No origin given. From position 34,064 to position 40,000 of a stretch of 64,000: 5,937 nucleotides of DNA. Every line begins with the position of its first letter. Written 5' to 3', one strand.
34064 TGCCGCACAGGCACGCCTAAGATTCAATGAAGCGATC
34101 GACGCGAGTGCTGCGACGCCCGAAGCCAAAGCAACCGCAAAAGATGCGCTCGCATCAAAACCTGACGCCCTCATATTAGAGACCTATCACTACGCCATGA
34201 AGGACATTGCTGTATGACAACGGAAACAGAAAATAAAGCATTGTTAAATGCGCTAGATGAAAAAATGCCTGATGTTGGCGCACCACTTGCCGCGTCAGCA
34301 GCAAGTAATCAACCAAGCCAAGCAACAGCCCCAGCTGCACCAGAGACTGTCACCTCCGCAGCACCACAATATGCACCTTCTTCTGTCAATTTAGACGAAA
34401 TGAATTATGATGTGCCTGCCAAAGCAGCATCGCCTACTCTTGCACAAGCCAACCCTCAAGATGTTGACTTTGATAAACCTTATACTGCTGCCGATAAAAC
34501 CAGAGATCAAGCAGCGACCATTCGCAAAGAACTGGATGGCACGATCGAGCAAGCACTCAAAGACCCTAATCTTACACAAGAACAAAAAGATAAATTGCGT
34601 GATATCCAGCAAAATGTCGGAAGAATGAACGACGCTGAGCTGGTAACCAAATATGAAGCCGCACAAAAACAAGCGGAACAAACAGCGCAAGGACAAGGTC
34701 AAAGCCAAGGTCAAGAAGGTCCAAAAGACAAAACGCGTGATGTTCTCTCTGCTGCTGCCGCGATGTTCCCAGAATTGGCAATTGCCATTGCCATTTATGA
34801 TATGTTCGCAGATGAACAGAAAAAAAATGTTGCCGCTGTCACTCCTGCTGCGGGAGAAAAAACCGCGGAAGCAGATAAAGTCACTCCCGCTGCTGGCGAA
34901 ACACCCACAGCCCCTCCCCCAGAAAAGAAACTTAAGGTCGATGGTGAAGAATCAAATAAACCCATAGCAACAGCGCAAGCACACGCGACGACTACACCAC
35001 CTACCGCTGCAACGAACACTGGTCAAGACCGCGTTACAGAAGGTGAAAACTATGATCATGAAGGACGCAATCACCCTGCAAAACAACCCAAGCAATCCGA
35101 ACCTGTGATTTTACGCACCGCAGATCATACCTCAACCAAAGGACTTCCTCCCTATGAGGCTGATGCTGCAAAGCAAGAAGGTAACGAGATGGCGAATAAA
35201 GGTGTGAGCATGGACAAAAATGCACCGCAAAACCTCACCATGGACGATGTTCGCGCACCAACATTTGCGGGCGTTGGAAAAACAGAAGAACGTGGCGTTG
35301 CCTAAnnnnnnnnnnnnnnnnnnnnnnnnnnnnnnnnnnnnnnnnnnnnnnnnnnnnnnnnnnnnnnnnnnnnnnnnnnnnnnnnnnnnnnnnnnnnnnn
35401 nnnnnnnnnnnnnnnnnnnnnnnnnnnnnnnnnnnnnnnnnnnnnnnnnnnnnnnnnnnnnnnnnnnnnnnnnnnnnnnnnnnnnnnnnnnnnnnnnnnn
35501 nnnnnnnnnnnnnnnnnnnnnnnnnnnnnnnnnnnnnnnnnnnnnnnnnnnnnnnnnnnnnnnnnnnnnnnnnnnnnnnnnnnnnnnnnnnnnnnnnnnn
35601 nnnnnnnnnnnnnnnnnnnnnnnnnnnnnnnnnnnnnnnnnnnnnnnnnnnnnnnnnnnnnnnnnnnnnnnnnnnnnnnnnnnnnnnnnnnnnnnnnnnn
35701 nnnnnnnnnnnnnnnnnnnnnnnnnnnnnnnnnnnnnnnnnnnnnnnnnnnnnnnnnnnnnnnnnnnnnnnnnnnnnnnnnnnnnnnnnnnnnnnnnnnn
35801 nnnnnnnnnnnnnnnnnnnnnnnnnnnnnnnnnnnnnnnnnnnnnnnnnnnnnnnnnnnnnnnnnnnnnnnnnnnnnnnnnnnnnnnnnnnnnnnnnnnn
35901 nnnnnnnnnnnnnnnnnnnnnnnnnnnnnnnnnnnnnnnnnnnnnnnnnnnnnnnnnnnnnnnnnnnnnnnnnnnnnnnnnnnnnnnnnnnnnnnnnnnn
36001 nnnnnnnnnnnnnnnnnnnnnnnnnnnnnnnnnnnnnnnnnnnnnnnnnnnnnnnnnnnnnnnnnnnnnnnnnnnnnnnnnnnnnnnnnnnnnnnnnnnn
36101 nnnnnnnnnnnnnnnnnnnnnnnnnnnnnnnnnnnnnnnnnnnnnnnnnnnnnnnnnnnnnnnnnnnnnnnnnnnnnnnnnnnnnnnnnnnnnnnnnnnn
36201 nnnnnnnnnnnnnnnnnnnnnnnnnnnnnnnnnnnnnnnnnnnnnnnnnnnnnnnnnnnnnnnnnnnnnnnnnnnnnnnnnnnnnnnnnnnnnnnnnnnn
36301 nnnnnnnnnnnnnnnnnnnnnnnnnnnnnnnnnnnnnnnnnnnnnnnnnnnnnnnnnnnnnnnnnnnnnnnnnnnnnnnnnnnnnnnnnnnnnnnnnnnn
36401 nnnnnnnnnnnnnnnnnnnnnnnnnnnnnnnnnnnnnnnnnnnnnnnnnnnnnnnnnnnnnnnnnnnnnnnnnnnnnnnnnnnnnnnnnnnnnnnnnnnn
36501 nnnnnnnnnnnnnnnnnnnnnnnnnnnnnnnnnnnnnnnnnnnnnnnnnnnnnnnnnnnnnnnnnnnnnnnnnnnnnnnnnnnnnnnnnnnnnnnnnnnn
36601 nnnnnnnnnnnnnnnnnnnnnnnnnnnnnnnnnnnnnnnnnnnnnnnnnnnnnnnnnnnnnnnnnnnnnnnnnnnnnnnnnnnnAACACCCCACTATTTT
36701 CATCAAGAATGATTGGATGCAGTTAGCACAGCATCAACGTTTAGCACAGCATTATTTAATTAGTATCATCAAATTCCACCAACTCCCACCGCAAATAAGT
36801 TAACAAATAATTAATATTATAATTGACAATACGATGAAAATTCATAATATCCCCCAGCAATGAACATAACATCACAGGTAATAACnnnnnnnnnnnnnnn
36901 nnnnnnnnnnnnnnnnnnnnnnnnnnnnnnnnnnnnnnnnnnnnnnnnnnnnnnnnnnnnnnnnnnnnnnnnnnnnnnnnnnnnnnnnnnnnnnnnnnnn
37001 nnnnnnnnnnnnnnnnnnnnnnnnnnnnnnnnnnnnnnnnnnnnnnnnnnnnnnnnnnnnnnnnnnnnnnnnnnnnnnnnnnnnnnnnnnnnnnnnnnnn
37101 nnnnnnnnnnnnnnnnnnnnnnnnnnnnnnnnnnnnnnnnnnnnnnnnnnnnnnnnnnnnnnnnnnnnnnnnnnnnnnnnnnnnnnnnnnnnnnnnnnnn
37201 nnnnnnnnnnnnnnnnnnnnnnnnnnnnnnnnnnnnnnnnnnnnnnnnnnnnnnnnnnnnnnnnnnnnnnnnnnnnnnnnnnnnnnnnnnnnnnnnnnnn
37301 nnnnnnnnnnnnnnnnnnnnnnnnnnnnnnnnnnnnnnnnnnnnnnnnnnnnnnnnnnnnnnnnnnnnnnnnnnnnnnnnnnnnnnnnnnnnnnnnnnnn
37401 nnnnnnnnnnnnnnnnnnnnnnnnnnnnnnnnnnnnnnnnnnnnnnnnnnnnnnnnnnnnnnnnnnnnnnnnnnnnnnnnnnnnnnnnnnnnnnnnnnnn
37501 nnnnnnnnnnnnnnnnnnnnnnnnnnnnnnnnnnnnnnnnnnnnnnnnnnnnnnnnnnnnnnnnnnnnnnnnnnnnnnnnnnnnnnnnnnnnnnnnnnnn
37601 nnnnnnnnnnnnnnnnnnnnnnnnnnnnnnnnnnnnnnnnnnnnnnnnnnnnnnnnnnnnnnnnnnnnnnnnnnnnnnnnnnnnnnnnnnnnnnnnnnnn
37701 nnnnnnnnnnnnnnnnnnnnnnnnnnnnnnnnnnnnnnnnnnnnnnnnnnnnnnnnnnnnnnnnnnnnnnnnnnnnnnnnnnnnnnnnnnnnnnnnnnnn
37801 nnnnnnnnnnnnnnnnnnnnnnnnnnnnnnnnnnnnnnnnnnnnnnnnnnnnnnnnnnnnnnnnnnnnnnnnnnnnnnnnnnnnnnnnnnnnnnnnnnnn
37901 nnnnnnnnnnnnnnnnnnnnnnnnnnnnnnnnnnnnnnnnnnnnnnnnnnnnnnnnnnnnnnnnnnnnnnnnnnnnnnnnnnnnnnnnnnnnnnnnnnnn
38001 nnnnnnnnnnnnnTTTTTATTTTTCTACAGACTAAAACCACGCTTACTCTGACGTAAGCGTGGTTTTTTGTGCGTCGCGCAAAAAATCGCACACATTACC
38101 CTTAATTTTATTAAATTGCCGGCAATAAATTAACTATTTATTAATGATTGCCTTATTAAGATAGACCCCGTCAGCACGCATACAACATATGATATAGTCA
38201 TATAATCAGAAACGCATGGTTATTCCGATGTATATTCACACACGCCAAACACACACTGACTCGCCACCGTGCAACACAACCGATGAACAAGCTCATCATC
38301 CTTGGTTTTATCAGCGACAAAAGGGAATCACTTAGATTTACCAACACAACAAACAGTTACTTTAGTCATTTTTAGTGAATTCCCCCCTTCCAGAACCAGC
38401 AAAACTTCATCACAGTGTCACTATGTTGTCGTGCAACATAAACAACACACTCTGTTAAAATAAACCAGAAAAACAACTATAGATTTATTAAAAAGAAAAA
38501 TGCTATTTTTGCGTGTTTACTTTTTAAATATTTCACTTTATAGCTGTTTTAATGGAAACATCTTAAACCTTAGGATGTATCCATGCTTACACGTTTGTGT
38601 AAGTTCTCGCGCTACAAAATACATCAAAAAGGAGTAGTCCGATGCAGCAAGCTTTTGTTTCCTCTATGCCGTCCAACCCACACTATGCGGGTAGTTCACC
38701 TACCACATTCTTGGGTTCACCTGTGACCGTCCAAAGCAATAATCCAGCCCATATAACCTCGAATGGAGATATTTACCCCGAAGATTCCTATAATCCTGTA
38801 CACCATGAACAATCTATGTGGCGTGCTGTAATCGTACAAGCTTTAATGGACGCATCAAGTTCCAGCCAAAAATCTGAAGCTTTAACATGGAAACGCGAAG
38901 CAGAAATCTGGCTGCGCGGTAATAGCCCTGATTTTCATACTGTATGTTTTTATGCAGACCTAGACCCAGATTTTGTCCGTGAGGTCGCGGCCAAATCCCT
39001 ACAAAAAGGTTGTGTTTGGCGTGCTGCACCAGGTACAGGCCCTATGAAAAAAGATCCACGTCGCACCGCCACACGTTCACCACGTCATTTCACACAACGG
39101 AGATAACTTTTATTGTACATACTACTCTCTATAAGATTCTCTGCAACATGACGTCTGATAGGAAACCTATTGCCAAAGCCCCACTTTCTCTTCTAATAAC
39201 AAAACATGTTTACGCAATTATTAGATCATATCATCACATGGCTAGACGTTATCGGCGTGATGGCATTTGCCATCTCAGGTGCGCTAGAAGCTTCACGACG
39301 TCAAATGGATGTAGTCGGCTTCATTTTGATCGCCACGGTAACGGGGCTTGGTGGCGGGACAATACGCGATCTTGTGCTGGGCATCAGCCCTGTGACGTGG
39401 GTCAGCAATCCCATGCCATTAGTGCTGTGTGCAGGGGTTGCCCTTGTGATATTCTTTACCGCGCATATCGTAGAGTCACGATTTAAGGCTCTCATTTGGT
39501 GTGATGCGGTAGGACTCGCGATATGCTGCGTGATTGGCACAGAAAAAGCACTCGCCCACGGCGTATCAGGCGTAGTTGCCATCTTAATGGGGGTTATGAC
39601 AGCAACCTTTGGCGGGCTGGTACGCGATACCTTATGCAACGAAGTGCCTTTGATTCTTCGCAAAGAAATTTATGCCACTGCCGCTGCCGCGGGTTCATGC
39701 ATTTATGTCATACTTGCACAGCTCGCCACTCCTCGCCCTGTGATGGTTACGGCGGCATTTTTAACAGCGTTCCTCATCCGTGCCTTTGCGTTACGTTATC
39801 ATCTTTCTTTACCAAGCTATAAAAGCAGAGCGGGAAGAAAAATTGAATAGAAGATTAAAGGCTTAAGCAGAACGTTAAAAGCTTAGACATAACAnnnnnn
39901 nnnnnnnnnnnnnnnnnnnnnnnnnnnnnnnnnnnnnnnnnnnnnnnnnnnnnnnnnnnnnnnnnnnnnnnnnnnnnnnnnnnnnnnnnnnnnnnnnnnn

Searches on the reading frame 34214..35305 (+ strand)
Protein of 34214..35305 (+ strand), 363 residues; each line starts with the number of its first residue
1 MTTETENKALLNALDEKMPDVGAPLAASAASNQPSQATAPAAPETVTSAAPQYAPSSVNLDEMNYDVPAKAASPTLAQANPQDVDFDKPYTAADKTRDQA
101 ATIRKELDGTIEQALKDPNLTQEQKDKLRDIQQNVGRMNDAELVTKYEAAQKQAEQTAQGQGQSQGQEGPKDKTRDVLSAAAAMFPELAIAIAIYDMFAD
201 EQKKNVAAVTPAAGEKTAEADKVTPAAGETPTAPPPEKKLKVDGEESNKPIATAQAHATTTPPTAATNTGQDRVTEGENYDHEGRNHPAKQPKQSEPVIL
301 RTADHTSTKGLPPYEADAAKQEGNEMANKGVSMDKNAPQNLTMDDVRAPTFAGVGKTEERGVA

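Call 10: search_protein_families(library=pfam, proteins=[window:34214-35305:+], max_evalue=0.01)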
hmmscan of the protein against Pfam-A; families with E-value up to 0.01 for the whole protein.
window:34214-35305:+ (363 aa): 0 families

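Call 11: search_protein_families(library=ncbifam, proteins=[window:34214-35305:+], max_evalue=0.01)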
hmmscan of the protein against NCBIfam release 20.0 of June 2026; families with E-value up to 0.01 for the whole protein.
window:34214-35305:+ (363 aa): 0 families

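Call 52: search_protein_families(library=phrogs, proteins=[window:34214-35305:+], max_evalue=0.01)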
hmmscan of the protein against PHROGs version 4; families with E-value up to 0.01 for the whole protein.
window:34214-35305:+ (363 aa): 0 families

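Call 53: search_protein_families(library=padloc, proteins=[window:34214-35305:+], max_evalue=0.01)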
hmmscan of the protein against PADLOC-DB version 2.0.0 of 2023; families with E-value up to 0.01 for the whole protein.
window:34214-35305:+ (363 aa): 0 families

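Call 104: search_solved_structures(query=window:34214-35305:+, max_evalue=1)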
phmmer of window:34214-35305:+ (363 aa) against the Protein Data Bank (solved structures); distinct sequences matched with E-value up to 1: 0.

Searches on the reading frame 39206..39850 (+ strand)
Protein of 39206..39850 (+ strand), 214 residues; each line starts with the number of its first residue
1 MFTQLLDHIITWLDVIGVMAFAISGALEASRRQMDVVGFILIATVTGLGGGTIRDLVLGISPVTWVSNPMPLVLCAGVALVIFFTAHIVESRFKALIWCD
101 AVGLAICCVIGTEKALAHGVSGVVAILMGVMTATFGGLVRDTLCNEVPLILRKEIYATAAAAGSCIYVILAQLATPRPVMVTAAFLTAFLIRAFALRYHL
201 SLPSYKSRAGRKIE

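Call 19: search_protein_families(library=pfam, proteins=[window:39206-39850:+], max_evalue=0.001)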
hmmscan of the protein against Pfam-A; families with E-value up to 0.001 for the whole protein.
window:39206-39850:+ (214 aa): 1 family
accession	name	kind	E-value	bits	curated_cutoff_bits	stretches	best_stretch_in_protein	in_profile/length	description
PF03458.18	Gly_transporter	-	3.9e-44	148.9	23.5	2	98-171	2-77/78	Glycine transporter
